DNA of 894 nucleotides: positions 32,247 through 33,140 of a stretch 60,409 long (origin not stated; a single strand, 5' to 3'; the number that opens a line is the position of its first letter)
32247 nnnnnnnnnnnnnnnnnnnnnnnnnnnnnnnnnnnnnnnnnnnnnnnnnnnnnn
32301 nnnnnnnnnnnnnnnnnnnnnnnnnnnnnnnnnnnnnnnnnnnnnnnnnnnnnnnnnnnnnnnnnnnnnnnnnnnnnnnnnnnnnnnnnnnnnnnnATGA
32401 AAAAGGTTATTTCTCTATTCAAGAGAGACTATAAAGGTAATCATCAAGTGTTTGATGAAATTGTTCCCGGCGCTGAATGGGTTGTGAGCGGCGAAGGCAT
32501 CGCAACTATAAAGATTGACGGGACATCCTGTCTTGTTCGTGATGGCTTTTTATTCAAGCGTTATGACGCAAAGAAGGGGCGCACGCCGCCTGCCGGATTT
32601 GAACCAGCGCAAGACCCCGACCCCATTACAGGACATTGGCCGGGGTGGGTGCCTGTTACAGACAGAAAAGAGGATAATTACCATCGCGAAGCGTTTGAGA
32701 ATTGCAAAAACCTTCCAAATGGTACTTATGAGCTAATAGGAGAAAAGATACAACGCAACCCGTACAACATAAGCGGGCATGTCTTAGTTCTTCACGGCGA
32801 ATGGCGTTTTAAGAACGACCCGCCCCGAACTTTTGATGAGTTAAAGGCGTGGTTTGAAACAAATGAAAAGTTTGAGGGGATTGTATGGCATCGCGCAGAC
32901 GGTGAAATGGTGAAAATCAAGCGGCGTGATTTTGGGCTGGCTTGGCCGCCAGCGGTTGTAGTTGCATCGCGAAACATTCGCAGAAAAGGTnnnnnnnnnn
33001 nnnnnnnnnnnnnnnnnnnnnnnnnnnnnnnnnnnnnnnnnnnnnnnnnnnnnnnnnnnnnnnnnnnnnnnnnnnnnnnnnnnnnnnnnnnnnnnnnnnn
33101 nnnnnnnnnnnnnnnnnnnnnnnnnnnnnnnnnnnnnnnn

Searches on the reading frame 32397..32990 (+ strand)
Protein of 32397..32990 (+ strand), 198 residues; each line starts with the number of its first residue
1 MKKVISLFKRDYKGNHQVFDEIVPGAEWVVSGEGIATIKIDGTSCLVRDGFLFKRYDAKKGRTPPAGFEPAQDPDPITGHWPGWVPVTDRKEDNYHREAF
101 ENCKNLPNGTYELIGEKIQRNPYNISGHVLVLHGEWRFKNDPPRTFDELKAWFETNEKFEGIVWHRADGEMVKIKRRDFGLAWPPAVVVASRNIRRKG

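Call 4: search_protein_families(library=pfam, proteins=[window:32397-32990:+], max_evalue=0.01)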
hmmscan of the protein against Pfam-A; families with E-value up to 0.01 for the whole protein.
window:32397-32990:+ (198 aa): 1 family
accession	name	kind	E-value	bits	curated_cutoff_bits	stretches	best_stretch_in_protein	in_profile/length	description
PF17720.7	RLIG1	-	1.5e-22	80.3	25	1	104-186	187-276/324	RNA ligase 1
